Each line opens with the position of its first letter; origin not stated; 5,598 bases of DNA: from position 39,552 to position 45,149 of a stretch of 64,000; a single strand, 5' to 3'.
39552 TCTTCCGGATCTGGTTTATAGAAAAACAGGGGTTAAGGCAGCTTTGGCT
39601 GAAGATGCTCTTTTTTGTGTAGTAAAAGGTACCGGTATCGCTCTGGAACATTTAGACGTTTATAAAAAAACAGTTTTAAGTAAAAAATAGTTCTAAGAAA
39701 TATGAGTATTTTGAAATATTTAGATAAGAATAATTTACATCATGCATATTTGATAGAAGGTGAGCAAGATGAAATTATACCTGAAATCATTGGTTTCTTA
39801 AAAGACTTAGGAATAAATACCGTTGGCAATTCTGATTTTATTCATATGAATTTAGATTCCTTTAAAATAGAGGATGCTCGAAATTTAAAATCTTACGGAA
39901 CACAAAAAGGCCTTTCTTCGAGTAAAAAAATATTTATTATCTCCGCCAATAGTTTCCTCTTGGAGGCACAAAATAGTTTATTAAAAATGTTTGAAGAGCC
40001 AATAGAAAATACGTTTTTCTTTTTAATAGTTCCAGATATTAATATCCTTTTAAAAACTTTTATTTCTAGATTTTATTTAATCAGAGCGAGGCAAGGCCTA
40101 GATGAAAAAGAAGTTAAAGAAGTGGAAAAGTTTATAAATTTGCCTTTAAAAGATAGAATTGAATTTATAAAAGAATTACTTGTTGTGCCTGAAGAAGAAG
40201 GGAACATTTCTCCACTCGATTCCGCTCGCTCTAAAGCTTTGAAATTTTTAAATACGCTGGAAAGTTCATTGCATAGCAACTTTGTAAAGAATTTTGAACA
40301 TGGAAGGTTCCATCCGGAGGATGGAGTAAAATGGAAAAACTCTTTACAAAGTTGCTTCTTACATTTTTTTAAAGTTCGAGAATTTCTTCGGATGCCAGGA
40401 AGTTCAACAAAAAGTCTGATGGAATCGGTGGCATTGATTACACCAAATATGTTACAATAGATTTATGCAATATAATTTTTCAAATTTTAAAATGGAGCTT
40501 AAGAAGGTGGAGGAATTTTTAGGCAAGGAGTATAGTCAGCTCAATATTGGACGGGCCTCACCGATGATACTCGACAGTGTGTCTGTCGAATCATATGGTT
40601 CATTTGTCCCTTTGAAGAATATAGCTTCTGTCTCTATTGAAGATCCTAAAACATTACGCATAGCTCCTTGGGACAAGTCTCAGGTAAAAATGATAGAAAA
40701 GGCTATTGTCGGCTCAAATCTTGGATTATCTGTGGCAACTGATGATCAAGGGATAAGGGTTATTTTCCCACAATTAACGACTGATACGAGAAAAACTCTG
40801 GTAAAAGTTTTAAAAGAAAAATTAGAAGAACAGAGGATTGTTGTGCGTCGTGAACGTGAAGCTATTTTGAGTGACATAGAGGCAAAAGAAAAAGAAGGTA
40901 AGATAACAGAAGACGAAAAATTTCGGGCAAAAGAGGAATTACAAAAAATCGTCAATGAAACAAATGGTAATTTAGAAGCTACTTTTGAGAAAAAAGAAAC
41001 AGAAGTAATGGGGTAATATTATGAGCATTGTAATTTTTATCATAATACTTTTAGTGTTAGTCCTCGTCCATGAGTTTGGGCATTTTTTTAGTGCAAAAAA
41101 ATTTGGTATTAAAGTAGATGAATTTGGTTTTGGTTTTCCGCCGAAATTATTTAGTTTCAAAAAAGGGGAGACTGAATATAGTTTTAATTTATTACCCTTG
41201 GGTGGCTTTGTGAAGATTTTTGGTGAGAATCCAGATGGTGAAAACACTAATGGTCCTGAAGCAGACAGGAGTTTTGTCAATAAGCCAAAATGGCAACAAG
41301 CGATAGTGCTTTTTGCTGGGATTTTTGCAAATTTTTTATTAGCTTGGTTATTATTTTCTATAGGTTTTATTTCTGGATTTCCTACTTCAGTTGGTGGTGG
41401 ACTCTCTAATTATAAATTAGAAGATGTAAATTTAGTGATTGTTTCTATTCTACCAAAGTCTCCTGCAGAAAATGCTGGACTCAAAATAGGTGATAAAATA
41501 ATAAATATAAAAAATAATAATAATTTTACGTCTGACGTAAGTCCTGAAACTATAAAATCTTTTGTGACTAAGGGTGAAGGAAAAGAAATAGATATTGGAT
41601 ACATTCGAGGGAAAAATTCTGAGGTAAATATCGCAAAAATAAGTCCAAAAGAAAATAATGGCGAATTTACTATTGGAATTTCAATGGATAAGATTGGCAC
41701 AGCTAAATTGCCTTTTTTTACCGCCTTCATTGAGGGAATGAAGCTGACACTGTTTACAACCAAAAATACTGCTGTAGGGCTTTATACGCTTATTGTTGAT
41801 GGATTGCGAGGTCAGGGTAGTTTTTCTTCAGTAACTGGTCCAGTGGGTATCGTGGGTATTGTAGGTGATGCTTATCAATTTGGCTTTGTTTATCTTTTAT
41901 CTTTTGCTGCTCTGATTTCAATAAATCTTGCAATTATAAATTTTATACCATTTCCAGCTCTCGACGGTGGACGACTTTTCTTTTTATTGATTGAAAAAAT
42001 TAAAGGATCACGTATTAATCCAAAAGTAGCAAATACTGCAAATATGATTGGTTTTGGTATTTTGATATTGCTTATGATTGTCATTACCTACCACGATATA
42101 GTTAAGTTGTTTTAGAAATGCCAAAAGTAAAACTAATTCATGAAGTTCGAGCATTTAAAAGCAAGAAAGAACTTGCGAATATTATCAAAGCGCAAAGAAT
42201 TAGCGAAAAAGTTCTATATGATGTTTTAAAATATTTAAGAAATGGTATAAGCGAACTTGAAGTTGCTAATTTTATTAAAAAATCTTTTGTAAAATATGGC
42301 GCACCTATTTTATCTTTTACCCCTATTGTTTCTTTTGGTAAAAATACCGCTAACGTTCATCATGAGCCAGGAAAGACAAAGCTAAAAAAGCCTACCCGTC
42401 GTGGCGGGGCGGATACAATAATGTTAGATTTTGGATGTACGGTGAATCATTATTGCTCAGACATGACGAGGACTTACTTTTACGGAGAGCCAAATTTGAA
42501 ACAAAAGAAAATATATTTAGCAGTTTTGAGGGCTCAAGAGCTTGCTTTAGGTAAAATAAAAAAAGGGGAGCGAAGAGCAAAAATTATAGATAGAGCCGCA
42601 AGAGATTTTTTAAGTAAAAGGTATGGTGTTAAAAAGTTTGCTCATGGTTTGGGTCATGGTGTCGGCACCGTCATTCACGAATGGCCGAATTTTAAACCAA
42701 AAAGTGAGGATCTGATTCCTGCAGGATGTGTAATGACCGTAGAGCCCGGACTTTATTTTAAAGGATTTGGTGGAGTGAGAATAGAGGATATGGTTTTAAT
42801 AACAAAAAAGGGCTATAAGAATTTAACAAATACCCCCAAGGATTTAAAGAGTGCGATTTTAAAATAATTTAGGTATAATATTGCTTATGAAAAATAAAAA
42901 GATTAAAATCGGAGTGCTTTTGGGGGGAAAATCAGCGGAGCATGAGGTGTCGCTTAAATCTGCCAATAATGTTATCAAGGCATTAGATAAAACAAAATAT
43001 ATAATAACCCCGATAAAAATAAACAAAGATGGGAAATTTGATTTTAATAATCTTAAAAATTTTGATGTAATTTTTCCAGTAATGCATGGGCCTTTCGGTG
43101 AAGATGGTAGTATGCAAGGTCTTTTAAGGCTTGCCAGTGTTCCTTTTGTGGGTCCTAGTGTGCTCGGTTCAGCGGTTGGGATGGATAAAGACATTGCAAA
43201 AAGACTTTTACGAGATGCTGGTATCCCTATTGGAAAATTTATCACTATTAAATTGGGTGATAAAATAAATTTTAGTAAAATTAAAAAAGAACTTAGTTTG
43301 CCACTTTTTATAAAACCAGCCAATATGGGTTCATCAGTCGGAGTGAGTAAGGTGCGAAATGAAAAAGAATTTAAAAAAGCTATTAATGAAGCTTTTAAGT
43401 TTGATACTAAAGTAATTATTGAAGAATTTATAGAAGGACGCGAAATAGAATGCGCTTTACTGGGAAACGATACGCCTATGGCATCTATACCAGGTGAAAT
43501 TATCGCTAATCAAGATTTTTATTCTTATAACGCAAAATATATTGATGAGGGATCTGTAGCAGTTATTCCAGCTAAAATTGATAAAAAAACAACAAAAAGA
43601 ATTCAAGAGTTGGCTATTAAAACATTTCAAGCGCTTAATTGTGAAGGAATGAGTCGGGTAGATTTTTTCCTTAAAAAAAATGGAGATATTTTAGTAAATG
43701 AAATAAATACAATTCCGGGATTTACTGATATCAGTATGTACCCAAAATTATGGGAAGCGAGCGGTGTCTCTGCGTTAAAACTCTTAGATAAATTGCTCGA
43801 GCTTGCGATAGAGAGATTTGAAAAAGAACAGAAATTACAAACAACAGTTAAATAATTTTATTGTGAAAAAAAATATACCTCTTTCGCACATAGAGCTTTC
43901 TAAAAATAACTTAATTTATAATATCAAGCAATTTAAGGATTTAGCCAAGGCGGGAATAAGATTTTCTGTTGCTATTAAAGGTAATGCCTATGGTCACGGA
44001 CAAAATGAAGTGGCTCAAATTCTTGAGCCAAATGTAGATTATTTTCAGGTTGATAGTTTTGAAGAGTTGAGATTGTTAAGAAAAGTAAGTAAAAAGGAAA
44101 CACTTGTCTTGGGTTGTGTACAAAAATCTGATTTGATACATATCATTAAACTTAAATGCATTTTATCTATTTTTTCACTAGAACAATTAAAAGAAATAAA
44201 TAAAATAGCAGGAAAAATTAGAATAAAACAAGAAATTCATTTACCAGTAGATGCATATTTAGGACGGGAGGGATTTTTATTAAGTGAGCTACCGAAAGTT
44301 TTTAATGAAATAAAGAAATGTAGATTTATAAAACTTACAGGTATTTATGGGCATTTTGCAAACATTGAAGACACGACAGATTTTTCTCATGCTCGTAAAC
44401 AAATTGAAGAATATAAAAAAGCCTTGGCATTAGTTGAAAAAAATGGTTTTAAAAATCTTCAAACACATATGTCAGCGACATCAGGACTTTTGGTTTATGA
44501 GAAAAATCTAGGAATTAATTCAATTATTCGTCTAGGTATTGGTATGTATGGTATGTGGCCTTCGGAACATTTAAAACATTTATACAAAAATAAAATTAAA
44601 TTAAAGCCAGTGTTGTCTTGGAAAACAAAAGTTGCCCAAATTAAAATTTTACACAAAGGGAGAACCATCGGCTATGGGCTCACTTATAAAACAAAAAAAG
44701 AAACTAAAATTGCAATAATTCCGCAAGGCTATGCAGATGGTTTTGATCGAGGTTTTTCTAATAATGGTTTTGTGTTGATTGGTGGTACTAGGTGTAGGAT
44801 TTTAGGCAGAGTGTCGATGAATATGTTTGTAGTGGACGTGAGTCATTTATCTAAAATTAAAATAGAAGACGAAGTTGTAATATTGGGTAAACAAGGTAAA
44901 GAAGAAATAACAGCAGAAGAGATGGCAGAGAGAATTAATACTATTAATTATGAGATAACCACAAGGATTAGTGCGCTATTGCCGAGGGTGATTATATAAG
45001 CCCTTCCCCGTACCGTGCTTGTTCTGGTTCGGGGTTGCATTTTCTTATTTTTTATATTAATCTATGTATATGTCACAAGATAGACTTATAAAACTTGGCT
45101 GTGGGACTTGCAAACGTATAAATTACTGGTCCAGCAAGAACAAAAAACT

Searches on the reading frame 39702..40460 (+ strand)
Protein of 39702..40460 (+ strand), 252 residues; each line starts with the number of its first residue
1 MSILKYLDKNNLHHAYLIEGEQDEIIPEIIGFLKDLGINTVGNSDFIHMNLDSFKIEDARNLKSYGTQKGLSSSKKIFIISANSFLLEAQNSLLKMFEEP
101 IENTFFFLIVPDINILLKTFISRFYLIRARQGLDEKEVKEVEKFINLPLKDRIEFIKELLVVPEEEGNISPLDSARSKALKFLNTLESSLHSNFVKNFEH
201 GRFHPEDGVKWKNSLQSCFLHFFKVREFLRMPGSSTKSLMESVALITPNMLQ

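Call 96: search_protein_families(library=pfam, proteins=[window:39702-40460:+], max_evalue=0.00001)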
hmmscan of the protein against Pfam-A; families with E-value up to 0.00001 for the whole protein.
window:39702-40460:+ (252 aa): 1 family
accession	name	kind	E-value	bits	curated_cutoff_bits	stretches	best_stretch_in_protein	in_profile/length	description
PF13177.12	DNA_pol3_delta2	-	1.6e-18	67.6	27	1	47-128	74-156/161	DNA polymerase III, delta subunit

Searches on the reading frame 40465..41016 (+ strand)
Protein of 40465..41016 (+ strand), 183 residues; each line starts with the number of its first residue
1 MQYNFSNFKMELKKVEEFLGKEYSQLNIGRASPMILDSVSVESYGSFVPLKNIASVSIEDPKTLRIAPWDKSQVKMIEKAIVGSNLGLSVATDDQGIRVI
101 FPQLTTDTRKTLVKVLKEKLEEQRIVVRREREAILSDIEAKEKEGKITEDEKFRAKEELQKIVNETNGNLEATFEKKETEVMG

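Call 97: search_protein_families(library=pfam, proteins=[window:40465-41016:+], max_evalue=0.00001)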
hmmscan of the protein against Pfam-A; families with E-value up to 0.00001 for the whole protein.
window:40465-41016:+ (183 aa): 1 family
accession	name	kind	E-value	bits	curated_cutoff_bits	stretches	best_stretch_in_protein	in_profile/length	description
PF01765.24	RRF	-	2.6e-48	164.4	29.7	1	21-182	3-164/164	Ribosome recycling factor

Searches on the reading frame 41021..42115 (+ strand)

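Call 97: search_protein_families(library=pfam, proteins=[window:41021-42115:+], max_evalue=0.00001)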
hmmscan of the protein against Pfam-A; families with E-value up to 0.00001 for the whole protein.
window:41021-42115:+ (364 aa): 2 families
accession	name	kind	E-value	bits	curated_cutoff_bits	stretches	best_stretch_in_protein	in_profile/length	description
PF02163.28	Peptidase_M50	-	7.9e-60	202.4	27.2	1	6-351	2-221/221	Peptidase family M50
PF00595.29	PDZ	-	9.5e-06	26.3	23.2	0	130-185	23-72/81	PDZ domain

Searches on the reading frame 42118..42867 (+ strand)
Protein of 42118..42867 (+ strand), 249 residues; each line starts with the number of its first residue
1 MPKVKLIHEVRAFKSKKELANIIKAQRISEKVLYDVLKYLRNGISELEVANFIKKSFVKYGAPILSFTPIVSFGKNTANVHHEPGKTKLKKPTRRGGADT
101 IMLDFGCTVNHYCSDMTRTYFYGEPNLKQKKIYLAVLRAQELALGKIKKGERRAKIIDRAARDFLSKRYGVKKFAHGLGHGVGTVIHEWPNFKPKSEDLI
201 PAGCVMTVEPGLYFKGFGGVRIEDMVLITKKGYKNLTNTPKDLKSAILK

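Call 97: search_protein_families(library=pfam, proteins=[window:42118-42867:+], max_evalue=0.00001)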
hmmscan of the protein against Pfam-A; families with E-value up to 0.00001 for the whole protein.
window:42118-42867:+ (249 aa): 1 family
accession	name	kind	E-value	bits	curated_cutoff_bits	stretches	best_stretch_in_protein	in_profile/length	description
PF00557.29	Peptidase_M24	-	2.1e-56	191.5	23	1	21-230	2-208/208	Metallopeptidase family M24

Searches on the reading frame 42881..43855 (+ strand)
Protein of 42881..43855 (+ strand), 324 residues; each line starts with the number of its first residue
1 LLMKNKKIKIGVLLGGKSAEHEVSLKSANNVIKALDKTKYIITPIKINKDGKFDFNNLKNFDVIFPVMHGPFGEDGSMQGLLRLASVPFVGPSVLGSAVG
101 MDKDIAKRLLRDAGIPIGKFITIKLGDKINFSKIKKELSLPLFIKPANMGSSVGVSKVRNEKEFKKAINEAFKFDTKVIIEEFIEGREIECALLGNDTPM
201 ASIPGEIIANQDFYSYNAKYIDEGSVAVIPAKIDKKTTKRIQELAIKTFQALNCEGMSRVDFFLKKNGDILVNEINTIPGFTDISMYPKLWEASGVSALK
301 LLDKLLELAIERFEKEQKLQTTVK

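Call 97: search_protein_families(library=pfam, proteins=[window:42881-43855:+], max_evalue=0.00001)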
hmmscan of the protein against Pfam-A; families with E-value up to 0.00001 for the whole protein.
window:42881-43855:+ (324 aa): 8 families
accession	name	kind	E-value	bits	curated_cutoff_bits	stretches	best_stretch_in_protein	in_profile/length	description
PF07478.18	Dala_Dala_lig_C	-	3.3e-76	255.8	24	1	109-307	1-204/204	D-ala D-ala ligase C-terminus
PF01820.27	Dala_Dala_lig_N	-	7.8e-29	101.1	34.6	2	9-53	1-45/121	D-ala D-ala ligase N-terminus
PF02222.28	ATP-grasp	-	1.6e-14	54.4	27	1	109-276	2-160/179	ATP-grasp domain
PF02786.22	CPSase_L_D2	-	1.9e-11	44.3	19.8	1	102-277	1-178/211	Carbamoyl-phosphate synthase L chain, ATP binding domain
PF13535.11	ATP-grasp_4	-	5.1e-10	39.6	27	1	139-278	2-151/160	ATP-grasp domain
PF02655.19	ATP-grasp_3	-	6.9e-10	39.7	23.2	1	127-276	20-154/160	ATP-grasp domain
PF01071.24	GARS_A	-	7e-07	29.7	27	1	102-201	2-106/194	Phosphoribosylglycinamide synthetase, ATP-grasp (A) domain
PF08443.16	RimK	-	4.5e-06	26.8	21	1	102-289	3-177/188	RimK-like ATP-grasp domain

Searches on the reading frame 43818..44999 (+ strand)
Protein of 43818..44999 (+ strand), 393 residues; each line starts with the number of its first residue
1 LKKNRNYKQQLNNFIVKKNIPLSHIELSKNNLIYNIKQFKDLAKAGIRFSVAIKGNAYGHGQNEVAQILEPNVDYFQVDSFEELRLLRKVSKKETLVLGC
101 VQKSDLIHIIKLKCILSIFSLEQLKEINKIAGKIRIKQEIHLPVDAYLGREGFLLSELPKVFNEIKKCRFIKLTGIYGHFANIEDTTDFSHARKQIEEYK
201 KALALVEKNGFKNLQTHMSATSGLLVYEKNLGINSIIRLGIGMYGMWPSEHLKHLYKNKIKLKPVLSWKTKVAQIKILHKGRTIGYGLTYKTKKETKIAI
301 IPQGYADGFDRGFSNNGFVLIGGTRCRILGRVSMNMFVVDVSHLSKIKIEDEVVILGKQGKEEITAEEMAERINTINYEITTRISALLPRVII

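Call 97: search_protein_families(library=pfam, proteins=[window:43818-44999:+], max_evalue=0.00001)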
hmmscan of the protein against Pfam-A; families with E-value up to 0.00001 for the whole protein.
window:43818-44999:+ (393 aa): 2 families
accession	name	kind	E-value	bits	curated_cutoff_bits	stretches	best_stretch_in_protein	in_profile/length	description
PF00842.27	Ala_racemase_C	-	1.4e-45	154.4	25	1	265-391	1-126/127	Alanine racemase, C-terminal domain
PF01168.26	Ala_racemase_N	-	2.6e-39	135.7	24.1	1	30-246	4-218/220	Alanine racemase, N-terminal domain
